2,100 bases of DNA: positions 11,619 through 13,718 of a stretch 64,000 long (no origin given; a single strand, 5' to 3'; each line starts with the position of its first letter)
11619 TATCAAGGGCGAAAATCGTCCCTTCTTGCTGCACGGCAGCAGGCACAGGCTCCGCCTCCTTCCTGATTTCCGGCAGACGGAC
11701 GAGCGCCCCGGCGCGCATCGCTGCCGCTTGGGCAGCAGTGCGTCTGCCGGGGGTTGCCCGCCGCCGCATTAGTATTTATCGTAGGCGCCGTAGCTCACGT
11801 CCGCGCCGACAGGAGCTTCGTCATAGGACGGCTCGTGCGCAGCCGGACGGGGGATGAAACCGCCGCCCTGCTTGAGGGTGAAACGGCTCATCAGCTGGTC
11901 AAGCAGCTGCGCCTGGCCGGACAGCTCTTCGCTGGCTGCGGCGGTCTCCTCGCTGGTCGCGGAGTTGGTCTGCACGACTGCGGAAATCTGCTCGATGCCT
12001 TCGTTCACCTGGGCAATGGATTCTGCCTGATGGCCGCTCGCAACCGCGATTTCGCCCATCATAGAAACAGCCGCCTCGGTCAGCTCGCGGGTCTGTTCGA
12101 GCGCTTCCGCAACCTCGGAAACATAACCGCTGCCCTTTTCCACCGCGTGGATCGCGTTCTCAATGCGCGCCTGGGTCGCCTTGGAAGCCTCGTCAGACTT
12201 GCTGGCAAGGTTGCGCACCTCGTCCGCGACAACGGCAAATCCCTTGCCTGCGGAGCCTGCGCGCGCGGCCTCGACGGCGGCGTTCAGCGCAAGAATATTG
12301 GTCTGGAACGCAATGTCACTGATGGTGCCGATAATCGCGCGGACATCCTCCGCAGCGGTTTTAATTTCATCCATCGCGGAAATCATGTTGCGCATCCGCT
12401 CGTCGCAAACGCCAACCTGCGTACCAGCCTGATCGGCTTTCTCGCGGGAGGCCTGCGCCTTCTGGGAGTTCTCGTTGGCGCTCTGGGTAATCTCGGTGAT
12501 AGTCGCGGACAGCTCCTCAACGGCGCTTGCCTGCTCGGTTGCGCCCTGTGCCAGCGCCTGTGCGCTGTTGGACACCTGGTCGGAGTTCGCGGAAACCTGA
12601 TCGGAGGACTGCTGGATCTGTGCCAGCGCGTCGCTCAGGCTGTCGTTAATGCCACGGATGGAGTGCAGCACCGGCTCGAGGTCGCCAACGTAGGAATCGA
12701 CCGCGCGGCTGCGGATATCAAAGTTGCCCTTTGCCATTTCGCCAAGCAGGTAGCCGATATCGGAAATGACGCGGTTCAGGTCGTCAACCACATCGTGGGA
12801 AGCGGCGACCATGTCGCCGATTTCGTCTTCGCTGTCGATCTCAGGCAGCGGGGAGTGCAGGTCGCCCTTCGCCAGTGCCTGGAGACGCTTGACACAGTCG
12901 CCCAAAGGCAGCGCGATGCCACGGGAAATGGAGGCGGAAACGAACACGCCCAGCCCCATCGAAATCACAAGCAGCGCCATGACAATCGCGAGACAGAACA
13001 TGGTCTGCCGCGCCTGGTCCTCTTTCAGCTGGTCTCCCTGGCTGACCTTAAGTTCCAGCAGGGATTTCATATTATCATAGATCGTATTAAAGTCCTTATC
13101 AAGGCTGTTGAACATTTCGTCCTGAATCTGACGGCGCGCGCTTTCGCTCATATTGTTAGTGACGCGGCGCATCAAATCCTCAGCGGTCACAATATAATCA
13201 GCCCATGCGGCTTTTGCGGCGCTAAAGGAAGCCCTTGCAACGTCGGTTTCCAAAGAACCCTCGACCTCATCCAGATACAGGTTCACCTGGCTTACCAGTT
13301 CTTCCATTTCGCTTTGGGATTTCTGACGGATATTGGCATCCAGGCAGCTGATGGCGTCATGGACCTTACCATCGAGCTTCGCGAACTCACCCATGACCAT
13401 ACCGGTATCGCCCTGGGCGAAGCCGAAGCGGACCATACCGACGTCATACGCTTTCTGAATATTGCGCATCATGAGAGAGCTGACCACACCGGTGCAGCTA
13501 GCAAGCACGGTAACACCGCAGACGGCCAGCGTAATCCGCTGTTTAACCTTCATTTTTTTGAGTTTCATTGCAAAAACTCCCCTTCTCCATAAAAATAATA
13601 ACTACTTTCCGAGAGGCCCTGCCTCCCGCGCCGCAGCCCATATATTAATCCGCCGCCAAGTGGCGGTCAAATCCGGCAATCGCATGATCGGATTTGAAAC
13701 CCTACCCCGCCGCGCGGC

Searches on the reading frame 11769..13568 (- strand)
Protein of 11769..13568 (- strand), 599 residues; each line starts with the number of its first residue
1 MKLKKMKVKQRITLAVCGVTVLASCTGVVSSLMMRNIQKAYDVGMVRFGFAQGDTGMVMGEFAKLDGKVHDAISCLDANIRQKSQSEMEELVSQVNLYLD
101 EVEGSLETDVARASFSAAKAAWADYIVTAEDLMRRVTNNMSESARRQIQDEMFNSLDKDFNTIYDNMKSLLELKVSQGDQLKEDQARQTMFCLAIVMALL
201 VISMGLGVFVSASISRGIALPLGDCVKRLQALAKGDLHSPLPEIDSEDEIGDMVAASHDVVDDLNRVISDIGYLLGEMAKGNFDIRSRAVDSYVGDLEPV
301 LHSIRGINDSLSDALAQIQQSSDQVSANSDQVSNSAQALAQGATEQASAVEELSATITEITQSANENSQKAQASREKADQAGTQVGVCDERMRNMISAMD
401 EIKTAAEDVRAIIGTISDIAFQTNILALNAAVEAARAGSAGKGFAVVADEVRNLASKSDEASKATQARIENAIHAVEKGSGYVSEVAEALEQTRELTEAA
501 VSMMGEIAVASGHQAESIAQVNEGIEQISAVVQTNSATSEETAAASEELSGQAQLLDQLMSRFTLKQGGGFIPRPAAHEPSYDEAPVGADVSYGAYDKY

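Call 13: search_protein_families(library=pfam, proteins=[window:11769-13568:-], max_evalue=0.001)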
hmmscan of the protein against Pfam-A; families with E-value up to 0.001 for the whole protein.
window:11769-13568:- (599 aa): 3 families
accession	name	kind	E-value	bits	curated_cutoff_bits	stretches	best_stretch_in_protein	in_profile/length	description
PF00015.26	MCPsignal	-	3e-37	128.5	34.6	1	369-531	2-171/172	Methyl-accepting chemotaxis protein (MCP) signalling domain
PF00672.30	HAMP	-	1.8e-07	31.8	25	1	214-256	2-43/53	HAMP domain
PF12729.13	4HB_MCP_1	-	3.6e-06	27.1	27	1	5-186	1-178/181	Four helix bundle sensory module for signal transduction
